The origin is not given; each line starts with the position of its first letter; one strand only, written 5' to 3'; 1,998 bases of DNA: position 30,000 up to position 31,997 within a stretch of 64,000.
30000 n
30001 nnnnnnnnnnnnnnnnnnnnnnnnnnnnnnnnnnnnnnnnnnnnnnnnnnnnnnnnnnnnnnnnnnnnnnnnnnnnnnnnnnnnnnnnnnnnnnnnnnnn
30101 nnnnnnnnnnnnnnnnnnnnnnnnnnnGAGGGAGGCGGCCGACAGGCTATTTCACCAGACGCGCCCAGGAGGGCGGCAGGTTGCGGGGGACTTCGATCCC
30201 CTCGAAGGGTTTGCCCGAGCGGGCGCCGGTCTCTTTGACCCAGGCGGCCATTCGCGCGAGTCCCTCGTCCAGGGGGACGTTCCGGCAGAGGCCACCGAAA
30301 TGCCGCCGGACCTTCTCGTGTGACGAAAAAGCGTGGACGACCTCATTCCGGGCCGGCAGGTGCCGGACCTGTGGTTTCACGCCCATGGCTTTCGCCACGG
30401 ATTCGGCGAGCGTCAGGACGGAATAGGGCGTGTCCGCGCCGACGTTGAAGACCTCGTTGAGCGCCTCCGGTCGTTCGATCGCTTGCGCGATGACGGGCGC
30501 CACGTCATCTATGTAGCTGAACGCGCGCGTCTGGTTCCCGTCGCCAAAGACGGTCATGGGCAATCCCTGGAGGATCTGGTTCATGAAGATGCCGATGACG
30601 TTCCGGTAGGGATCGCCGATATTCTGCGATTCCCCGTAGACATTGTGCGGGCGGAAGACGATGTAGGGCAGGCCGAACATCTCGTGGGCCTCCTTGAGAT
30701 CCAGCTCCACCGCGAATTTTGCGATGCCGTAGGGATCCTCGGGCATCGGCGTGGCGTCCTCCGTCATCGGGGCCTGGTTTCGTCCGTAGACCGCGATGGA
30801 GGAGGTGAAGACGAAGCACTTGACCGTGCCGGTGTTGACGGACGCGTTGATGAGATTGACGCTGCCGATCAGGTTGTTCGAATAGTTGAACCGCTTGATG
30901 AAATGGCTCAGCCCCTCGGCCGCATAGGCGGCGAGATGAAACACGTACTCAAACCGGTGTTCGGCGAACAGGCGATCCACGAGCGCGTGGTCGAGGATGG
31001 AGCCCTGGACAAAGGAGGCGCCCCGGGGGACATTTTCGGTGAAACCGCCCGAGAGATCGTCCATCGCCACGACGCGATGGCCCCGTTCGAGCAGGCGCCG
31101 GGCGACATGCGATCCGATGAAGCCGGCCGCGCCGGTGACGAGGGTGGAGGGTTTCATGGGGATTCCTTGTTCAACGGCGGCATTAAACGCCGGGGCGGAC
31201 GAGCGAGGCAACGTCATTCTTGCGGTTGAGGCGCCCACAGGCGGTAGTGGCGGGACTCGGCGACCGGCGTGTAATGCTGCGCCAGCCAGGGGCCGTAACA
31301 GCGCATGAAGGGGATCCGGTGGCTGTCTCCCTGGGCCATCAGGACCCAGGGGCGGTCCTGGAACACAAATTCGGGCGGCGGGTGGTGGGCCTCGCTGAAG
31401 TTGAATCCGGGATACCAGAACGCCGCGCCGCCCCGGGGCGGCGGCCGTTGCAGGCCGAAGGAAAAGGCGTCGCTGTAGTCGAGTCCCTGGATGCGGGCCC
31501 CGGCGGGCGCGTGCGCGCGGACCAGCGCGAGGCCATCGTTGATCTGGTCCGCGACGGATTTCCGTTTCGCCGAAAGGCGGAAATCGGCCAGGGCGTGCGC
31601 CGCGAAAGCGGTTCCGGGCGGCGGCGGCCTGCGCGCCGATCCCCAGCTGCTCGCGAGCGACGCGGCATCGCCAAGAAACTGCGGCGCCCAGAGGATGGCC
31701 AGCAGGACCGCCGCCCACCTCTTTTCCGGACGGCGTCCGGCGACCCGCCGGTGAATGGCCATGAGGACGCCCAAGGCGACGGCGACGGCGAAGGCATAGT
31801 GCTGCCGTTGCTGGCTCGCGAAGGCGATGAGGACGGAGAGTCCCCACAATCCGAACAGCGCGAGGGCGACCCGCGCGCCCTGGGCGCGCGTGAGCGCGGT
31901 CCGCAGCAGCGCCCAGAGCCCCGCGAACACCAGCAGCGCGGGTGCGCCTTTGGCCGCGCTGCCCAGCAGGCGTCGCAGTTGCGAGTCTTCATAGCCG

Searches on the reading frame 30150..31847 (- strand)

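Call 20: search_protein_families(library=pfam, proteins=[window:30150-31847:-], max_evalue=0.001)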
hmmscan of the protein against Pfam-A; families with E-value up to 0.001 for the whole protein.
window:30150-31847:- (566 aa): 8 families
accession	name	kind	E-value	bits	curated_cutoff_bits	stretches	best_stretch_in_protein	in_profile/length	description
PF01370.27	Epimerase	-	1.5e-55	188.6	20.9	1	236-470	2-240/240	NAD dependent epimerase/dehydratase family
PF16363.11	GDP_Man_Dehyd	-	2.5e-37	129.5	27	1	236-494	1-272/332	GDP-mannose 4,6 dehydratase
PF04321.23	RmlD_sub_bind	-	3.5e-17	62.8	27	1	235-495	3-239/287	RmlD substrate binding domain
PF01073.25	3Beta_HSD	-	5.8e-14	52.2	22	1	236-494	1-274/280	3-beta hydroxysteroid dehydrogenase/isomerase family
PF02719.21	Polysacc_synt_2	-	6.4e-14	52.3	20.2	1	236-495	2-254/293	Polysaccharide biosynthesis protein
PF07993.18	NAD_binding_4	-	2.4e-09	37.2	20.1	1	300-436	90-241/258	Male sterility protein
PF13460.12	NAD_binding_10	-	3.2e-08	34.1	27.2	1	239-403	1-146/184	NAD(P)H-binding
PF05368.20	NmrA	-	1.3e-07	32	27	1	235-351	5-108/298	NmrA-like family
